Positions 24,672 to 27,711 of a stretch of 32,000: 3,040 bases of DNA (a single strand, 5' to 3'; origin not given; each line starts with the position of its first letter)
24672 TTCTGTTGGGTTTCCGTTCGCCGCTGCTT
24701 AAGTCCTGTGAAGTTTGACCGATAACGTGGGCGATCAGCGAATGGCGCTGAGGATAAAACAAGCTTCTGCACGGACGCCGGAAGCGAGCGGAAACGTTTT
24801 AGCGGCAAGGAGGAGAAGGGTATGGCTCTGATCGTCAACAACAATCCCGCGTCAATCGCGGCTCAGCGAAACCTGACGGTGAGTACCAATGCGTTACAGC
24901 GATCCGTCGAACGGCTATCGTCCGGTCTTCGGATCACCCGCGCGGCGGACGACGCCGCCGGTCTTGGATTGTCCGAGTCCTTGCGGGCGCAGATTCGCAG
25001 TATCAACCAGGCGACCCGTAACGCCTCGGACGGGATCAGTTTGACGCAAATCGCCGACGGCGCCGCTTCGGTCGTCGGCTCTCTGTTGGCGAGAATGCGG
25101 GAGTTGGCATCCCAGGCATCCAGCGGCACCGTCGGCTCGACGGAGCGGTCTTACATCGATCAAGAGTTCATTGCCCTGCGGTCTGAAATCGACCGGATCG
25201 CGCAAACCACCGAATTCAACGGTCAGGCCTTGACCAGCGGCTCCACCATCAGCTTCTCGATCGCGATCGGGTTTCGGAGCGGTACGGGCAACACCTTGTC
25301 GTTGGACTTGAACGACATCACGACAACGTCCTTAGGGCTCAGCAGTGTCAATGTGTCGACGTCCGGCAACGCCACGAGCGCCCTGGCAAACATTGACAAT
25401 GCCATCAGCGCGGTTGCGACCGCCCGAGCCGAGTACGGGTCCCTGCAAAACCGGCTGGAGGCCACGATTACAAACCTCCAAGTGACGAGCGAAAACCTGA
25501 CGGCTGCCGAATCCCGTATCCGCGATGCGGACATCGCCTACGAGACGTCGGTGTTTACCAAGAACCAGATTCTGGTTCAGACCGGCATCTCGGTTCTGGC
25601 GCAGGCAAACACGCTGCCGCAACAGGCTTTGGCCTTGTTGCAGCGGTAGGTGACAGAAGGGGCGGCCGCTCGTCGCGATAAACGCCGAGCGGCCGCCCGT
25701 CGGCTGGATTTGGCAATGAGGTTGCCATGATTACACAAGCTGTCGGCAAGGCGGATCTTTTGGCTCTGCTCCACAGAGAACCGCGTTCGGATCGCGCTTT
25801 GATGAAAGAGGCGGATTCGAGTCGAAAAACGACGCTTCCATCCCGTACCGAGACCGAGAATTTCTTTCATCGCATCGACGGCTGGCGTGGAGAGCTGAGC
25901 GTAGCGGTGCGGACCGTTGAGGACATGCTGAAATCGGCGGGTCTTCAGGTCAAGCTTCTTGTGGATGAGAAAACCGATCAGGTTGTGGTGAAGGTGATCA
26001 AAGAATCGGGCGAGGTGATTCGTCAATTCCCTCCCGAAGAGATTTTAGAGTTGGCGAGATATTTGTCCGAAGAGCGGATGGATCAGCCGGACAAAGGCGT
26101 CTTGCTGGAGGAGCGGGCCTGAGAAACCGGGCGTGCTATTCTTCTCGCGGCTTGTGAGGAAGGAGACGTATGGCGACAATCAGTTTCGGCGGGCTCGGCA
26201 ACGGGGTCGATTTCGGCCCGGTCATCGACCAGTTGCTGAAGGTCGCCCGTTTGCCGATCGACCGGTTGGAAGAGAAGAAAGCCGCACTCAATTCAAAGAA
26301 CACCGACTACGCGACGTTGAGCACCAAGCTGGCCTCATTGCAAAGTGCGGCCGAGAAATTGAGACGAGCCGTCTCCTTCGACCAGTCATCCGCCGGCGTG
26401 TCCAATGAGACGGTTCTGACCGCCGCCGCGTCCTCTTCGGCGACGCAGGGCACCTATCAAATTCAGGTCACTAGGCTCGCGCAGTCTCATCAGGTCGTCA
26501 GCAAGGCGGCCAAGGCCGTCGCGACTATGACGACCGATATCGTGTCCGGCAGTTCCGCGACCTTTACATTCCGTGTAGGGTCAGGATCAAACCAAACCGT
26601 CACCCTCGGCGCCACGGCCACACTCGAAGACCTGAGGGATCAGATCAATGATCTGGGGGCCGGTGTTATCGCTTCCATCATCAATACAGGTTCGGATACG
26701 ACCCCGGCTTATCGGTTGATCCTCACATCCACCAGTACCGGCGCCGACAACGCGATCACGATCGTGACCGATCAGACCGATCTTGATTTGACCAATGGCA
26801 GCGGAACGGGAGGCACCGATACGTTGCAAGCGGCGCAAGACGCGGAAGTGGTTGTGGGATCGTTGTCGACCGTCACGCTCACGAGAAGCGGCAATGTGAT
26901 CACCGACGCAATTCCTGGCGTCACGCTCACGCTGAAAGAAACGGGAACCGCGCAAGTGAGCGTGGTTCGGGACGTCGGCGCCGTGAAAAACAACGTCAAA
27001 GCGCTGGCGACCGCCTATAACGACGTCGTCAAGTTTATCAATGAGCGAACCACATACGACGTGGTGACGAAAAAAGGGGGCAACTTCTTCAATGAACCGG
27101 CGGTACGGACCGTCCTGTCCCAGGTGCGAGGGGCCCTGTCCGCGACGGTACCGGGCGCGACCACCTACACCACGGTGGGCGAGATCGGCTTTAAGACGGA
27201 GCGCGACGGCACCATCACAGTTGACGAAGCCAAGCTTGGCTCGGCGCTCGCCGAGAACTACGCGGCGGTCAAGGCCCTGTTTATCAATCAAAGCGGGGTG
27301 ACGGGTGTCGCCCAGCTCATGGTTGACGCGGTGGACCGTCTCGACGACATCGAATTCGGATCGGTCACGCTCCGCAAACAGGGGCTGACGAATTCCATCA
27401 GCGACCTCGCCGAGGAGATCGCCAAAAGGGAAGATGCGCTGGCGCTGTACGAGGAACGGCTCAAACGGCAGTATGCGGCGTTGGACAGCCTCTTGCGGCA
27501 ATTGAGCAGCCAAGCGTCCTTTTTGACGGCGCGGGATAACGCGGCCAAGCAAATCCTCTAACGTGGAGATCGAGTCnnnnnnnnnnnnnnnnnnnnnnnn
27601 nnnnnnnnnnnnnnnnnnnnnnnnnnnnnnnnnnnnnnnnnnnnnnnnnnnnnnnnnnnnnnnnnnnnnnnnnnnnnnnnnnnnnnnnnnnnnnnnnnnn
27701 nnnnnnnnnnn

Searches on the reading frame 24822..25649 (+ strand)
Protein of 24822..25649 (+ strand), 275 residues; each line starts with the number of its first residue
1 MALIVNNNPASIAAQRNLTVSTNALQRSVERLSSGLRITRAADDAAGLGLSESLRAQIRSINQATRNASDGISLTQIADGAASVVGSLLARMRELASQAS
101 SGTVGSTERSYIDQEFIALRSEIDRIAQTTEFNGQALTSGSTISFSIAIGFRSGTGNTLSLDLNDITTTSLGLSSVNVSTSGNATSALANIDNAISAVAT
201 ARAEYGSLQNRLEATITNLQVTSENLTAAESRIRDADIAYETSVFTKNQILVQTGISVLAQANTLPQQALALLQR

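Call 5: search_protein_families(library=pfam, proteins=[window:24822-25649:+], max_evalue=0.01)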
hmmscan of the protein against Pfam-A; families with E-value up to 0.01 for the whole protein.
window:24822-25649:+ (275 aa): 2 families
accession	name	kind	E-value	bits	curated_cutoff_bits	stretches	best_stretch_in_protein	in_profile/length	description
PF00669.25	Flagellin_N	-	7.8e-38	130.1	26.6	1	5-141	1-137/139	Bacterial flagellin N-terminal helical region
PF00700.27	Flagellin_C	-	1.6e-26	92.9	23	1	188-273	1-86/86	Bacterial flagellin C-terminal helical region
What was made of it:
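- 24822..25649 (+): fliC, 275-aa flagellin lacking outer domains; the Ser/Thr-rich central segment 138-190 is the presumed acceptor. PF00669 and PF00700 (call 5).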

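Call 7: search_protein_families(library=ncbifam, proteins=[window:24822-25649:+], max_evalue=0.001)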
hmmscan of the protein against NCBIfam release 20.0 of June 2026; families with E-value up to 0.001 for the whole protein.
window:24822-25649:+ (275 aa): 28 families (the best 25 are shown)
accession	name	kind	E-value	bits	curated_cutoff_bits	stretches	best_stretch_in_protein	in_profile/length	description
NF009448.0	PRK12806.1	equivalog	2.3e-81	274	531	2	1-172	1-170/475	flagellin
NF009444.0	PRK12802.1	equivalog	1.8e-75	254.1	332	1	1-274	1-282/282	flagellin domain-containing protein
NF006467.0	PRK08869.1-2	subfamily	1.3e-66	225.3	443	2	1-154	1-154/400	flagellin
NF006466.0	PRK08869.1-1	subfamily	2.3e-65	221.6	426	2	1-167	1-165/377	flagellin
NF005294.0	PRK06819.1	subfamily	8.5e-64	216.4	387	2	1-184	1-181/376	FliC/FljB family flagellin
NF006468.0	PRK08869.1-3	subfamily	5.1e-63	213.4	436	2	1-168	1-166/378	polar flagellin E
NF006469.0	PRK08869.1-4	equivalog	1.2e-61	209.1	627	2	1-170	1-168/377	flagellin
NF009446.0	PRK12804.1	subfamily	2.6e-61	207.7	352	2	5-180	3-186/301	flagellin Hag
NF005953.0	PRK08026.1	subfamily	3.6e-61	208.4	619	2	1-185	1-182/548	FliC/FljB family flagellin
NF006470.0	PRK08869.1-5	equivalog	3.2e-59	201.1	423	2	4-165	3-162/388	flagellin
NF038071.1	lat_flg_LafA_2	exception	1.2e-54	185.6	365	1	1-273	1-283/284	lateral flagellin LafA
NF009449.0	PRK12807.1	subfamily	1e-51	176.2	347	1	5-274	3-287/287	flagellin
NF009445.0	PRK12803.1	equivalog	7.3e-46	156.9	450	2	3-140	1-138/335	flagellin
NF009450.0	PRK12808.1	equivalog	9e-46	157.4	476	2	5-182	3-179/476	flagellin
NF009234.0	PRK12584.1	equivalog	1.1e-45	156.7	752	2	1-186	1-182/510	flagellin A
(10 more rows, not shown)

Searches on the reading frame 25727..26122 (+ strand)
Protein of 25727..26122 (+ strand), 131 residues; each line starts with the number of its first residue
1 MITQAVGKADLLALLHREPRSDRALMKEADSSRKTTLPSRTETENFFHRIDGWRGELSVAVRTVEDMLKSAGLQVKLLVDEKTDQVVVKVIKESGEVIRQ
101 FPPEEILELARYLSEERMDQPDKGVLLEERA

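Call 7: search_protein_families(library=ncbifam, proteins=[window:25727-26122:+], max_evalue=0.001)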
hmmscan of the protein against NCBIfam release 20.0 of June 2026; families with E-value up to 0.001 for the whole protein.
window:25727-26122:+ (131 aa): 3 families
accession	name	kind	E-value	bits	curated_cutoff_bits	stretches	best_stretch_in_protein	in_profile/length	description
NF006465.1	PRK08868.1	equivalog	4.1e-08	33.7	154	1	32-116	46-131/134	flagellar protein FlaG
NF005834.1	PRK07738.1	equivalog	0.00022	21.7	107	1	52-109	43-101/117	flagellar protein FlaG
NF006281.0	PRK08452.1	equivalog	0.00073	19.8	117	1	52-115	50-114/124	flagella length regulator FlaG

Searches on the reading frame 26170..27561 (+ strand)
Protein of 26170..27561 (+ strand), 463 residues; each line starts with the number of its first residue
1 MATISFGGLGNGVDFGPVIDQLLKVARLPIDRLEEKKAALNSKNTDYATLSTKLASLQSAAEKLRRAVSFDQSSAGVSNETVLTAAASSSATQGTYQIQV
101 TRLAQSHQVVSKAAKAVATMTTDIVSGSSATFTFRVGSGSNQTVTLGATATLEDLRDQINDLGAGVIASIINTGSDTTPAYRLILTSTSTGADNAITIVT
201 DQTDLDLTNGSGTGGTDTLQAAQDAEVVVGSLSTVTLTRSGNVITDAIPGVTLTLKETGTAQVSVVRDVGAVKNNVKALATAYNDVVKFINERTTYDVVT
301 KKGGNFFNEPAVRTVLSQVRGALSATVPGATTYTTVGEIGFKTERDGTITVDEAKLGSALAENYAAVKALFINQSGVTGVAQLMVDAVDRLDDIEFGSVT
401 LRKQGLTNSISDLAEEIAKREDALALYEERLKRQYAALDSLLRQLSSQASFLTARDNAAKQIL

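Call 7: search_protein_families(library=ncbifam, proteins=[window:26170-27561:+], max_evalue=0.001)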
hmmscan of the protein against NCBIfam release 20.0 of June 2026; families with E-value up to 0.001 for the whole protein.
window:26170-27561:+ (463 aa): 8 families
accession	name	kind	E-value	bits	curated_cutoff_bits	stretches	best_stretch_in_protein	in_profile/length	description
NF005955.1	PRK08032.1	equivalog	2.4e-63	214.8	387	1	1-454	1-462/465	flagellar filament capping protein FliD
NF009400.1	PRK12765.1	equivalog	4.7e-45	154.2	448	1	5-381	7-406/596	flagellar filament capping protein FliD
NF005188.0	PRK06664.1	equivalog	5.2e-44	150.6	469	3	2-201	2-191/661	flagellar hook-associated protein FliD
NF005833.0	PRK07737.1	equivalog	2.9e-43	148.7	444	2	5-294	4-295/501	flagellar hook-associated protein 2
NF005281.0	PRK06798.1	equivalog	2e-31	109.5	375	1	35-454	44-432/440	flagellar hook-associated protein 2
NF006435.1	PRK08724.1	equivalog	3.6e-29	102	580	2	214-449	429-664/672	flagellar filament capping protein FliD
NF006282.1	PRK08453.1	equivalog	1.8e-25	89.5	500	2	217-442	428-662/673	flagellar filament capping protein FliD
TIGR02791.1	VirB5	equivalog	2.7e-05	24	132.25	1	263-417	30-186/220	P-type DNA transfer protein VirB5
